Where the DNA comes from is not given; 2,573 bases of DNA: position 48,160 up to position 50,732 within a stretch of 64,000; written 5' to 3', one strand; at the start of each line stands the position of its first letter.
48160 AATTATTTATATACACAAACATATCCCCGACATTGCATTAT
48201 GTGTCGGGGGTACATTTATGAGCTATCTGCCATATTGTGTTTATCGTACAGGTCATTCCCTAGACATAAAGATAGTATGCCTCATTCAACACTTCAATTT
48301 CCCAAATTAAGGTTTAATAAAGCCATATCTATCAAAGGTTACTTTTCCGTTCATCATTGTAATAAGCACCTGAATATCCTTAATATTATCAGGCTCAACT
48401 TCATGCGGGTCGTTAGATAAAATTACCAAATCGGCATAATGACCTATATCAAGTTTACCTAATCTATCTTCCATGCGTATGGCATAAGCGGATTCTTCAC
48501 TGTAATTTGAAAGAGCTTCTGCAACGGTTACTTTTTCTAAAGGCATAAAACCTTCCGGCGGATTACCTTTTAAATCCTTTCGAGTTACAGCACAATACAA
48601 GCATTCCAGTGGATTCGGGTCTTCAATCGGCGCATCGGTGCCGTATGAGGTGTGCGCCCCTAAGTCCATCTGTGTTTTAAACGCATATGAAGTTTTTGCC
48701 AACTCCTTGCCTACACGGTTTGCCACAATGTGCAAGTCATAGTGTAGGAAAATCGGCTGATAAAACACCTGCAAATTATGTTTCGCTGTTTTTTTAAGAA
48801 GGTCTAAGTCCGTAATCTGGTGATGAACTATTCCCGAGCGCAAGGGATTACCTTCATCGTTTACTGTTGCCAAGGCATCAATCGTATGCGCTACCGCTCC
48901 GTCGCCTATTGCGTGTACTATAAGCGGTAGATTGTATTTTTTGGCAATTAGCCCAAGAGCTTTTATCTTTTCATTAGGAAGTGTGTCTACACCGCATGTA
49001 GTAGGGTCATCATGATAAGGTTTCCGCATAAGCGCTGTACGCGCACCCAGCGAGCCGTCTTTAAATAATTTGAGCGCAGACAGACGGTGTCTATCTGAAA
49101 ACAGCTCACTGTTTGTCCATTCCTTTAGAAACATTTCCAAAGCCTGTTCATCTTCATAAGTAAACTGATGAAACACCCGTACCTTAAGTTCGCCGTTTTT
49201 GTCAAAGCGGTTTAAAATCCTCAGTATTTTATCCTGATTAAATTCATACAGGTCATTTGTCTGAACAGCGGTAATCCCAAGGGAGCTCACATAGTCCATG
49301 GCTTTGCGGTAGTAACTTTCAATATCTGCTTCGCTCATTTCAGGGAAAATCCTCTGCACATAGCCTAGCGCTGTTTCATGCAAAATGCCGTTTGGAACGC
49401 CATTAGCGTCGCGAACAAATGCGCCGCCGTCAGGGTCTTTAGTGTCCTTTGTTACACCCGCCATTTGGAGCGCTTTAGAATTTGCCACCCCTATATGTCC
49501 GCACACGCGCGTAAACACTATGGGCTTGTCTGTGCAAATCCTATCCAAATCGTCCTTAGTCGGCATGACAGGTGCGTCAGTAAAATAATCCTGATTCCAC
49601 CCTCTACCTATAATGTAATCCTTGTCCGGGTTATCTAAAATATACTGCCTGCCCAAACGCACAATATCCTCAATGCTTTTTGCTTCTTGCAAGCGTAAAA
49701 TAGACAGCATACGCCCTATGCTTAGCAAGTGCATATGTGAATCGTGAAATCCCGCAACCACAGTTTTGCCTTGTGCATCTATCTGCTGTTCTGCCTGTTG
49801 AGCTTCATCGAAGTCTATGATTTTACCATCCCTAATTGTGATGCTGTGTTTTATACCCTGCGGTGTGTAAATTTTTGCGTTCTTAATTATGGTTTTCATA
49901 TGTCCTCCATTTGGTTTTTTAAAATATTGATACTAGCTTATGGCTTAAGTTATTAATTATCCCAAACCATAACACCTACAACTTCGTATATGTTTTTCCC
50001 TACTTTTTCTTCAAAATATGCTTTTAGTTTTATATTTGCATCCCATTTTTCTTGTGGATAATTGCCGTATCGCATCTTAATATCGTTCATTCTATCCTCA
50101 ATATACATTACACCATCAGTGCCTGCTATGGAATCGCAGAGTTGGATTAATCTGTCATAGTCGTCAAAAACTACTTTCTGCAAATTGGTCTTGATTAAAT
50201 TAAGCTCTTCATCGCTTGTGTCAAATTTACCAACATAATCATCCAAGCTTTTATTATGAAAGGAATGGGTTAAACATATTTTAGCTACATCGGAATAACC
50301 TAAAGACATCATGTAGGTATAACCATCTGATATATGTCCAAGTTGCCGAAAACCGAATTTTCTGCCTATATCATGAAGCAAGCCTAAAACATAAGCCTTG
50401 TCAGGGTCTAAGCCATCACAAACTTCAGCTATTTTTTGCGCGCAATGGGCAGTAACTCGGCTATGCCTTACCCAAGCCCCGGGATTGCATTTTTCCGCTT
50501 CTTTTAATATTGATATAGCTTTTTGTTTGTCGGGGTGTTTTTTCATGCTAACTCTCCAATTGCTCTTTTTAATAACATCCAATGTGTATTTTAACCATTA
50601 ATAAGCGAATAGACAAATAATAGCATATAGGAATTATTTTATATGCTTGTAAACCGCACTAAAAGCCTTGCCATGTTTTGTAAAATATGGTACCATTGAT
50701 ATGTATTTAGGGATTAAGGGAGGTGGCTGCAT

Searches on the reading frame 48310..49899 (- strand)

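Call 75: search_protein_families(library=pfam, proteins=[window:48310-49899:-], max_evalue=0.00001)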
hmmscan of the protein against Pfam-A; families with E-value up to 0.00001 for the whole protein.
window:48310-49899:- (530 aa): 2 families
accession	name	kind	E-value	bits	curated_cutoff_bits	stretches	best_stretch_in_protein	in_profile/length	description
PF07969.17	Amidohydro_3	-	2.7e-94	317.7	29.7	1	40-522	3-472/472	Amidohydrolase family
PF01979.26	Amidohydro_1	-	2.6e-10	40.5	25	1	308-520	133-344/345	Amidohydrolase family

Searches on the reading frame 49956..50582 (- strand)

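Call 75: search_protein_families(library=pfam, proteins=[window:49956-50582:-], max_evalue=0.00001)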
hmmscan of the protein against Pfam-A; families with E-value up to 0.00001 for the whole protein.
window:49956-50582:- (209 aa): 2 families
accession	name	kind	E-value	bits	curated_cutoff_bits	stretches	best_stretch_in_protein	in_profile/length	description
PF01966.28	HD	-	2.7e-08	34.5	22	1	39-152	3-113/116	HD domain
PF08668.18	HDOD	-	1e-06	28.8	22.9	1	36-75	94-133/196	HDOD domain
